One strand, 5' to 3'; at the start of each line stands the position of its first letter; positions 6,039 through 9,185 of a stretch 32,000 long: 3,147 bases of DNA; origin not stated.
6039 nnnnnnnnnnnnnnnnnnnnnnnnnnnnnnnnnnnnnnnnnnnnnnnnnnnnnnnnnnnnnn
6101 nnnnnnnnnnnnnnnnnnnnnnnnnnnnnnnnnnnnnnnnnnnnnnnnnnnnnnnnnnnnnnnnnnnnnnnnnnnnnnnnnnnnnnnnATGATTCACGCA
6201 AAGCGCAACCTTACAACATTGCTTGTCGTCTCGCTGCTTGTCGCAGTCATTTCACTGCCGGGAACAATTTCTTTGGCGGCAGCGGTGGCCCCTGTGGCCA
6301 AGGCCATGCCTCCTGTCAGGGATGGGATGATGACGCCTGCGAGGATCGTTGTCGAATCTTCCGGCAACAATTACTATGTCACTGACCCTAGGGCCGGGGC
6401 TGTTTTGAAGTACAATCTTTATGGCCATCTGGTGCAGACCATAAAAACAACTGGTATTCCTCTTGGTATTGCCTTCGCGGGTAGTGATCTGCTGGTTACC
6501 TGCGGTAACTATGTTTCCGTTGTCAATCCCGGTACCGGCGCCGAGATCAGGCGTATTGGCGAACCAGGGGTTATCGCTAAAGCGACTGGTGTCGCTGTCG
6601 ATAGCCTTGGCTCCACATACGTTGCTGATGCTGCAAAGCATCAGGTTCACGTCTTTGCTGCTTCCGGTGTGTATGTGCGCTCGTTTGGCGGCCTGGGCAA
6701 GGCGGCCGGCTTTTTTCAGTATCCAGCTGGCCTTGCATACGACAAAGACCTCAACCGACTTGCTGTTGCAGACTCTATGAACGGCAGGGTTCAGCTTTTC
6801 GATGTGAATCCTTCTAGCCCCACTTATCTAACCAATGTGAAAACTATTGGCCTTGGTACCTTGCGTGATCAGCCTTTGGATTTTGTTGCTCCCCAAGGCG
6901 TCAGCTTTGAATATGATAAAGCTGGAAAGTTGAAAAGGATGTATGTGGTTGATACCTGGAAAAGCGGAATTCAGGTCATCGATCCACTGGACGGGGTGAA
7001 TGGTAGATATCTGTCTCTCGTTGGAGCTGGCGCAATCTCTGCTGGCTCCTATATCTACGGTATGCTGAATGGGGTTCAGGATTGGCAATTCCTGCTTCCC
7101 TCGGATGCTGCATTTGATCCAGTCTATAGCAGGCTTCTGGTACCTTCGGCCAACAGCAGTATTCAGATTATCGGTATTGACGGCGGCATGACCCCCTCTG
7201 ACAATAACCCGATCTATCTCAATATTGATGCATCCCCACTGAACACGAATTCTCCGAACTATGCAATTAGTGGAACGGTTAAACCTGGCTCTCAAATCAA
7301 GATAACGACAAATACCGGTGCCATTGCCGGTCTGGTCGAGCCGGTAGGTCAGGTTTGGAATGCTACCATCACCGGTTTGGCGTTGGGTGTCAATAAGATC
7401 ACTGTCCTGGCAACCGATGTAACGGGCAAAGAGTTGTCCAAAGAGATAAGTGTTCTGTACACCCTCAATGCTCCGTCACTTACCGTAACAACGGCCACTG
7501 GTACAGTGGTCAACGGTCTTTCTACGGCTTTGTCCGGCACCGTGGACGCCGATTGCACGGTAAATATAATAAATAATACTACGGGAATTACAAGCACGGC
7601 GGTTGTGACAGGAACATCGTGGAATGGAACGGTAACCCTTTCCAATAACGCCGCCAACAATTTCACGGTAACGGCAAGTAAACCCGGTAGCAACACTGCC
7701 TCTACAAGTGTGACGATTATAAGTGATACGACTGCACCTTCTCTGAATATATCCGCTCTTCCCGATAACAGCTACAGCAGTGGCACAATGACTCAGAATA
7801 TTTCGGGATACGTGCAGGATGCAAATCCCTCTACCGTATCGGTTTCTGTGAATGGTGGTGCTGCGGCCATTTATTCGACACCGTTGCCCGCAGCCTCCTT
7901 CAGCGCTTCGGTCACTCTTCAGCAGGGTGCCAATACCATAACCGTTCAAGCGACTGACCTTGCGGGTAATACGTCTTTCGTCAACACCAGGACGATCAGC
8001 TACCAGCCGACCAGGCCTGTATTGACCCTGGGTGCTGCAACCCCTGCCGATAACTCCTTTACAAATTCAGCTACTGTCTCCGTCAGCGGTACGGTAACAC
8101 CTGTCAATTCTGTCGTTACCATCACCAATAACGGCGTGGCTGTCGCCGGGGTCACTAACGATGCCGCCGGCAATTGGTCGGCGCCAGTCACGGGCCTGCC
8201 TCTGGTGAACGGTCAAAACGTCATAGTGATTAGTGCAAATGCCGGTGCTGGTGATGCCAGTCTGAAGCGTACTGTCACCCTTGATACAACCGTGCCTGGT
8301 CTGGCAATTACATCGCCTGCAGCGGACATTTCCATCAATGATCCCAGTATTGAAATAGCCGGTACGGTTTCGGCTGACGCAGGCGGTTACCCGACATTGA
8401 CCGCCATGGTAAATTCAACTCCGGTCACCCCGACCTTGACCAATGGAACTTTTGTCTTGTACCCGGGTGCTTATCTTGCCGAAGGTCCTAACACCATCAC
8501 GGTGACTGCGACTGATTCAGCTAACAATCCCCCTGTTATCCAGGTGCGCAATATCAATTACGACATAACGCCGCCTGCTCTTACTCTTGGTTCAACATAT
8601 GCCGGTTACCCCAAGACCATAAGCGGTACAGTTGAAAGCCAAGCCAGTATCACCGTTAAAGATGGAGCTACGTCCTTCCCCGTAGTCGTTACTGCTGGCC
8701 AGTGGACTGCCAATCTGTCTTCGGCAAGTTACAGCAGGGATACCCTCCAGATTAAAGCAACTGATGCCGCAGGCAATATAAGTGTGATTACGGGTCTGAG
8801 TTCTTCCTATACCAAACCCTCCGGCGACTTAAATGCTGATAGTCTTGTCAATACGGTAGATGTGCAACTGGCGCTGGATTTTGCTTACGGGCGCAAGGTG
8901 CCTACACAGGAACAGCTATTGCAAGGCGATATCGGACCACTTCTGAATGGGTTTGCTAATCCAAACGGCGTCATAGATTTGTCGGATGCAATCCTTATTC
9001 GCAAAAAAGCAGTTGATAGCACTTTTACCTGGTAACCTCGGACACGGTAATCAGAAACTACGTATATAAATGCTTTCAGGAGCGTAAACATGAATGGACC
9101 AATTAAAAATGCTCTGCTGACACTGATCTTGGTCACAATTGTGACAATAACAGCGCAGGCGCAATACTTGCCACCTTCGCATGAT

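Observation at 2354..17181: Candidate self-contained system: heme-sensing kinase, sigma-54 regulator, sigma-54 promoter, NHL/Ig/dockerin scaffold and two giant multiheme cytochromes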

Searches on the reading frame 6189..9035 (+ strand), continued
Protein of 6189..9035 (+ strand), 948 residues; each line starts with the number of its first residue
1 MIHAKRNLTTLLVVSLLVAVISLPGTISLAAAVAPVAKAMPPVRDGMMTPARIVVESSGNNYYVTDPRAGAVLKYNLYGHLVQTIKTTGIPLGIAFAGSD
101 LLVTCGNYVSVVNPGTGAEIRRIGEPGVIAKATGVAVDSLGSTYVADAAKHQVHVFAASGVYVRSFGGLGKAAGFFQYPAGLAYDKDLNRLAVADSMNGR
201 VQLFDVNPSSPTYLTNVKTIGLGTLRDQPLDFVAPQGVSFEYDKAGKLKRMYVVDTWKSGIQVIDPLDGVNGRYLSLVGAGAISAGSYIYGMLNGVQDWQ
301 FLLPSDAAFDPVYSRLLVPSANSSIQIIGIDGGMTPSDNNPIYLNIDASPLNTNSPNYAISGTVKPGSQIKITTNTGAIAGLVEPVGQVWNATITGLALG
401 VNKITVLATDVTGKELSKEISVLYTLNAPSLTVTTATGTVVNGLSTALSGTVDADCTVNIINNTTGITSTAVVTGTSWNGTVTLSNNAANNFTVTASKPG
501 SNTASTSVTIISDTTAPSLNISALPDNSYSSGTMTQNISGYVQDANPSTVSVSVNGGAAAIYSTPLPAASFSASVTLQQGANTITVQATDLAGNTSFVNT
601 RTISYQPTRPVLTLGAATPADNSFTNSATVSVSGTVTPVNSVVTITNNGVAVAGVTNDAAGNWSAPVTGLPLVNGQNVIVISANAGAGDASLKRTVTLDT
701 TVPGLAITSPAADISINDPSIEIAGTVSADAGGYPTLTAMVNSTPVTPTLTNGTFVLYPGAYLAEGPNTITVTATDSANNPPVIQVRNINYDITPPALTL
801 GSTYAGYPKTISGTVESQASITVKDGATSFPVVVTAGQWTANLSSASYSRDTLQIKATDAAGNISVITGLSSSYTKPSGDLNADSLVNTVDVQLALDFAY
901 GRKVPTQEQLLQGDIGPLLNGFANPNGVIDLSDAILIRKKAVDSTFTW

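Call 91: fold_search(model_id=the predicted structure, library=pdb)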
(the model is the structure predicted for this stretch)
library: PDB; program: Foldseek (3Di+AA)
matches with E <= 10: 1940; with E <= 0.001: 709
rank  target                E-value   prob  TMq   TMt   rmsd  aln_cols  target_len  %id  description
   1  3b43                  3.5e-17  1.00  0.13  0.20  43.5       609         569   12  I-band fragment I65-I70 from titin (released 2008-01-22)
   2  9oz1_A                1.3e-14  1.00  0.18  0.21  35.8       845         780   11  Cryo-EM structure of chicken ROS1 in apo-state. Cryo-EM refinement is focused on the "leg" region of chicken ROS1. (released 2026-02-25)
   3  9ozi_A                2.4e-14  1.00  0.18  0.10  30.8       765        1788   13  Cryo-EM structure of chicken ROS1 in apo-state. This is the complete map and model. (released 2026-02-25)
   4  6d69                  4.6e-14  1.00  0.25  0.78   5.2       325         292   23  Crystal Structure of the NHL Repeat Region of D. melanogaster Thin (released 2019-04-24)
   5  7r5k_10               6.4e-14  1.00  0.11  0.07  55.6      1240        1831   10  Human nuclear pore complex (constricted) (released 2022-06-22)
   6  6xg7                  1.3e-13  1.00  0.25  0.79   4.4       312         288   21  1.3 A Resolution Structure of the of the NHL Repeat Region of D. melanogaster Thin (released 2020-12-16)
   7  8k53_A                1.5e-13  1.00  0.15  0.17  31.3       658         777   11  Structure of the Dimeric Human CNTN2 Ig 1-6-FNIII 1-2 Domain in an Asymmetric State (released 2023-12-06)
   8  7b2r_B                2.2e-13  1.00  0.25  0.82   3.1       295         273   21  Crystal structure of NHL domain of TRIM2 (released 2021-01-13)
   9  7qrv_D                2.6e-13  1.00  0.25  0.79   3.5       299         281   21  Crystal structure of NHL domain of TRIM2 (full C-terminal) (released 2022-05-04)
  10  7qrw                  3.3e-13  1.00  0.25  0.81   3.3       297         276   23  Crystal structure of NHL domain of TRIM3 (released 2022-05-04)
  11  7som_D                4.4e-13  1.00  0.15  0.11  26.0       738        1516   10  Ciliary C2 central pair apparatus isolated from Chlamydomonas reinhardtii (released 2022-04-13)
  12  9ba4_A                4.4e-13  1.00  0.14  0.14  36.3      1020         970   11  Full-length cross-linked Contactin 2 (CNTN2) (released 2024-07-17)
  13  7b96_A                5.1e-13  1.00  0.24  0.79   3.3       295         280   21  NHL domain of human TRIM2 (released 2022-01-12)
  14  7qrv_A                7.7e-13  1.00  0.25  0.81   3.1       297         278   22  Crystal structure of NHL domain of TRIM2 (full C-terminal) (released 2022-05-04)
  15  7q1y_A                9.8e-13  1.00  0.15  0.11  46.5       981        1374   10  X-ray structure of human A2ML1 (released 2022-04-20)
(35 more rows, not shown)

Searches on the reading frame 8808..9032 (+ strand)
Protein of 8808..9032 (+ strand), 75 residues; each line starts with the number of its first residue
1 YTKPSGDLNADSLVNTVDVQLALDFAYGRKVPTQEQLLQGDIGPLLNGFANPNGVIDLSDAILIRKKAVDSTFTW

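Call 46: search_protein_families(library=pfam, proteins=[window:8808-9032:+], max_evalue=10)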
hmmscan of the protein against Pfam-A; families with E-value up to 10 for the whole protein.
seq(75 aa): 1 family
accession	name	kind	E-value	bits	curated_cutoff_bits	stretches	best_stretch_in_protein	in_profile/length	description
PF00404.24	Dockerin_1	-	0.014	16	22.9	1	6-21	2-17/57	Dockerin type I domain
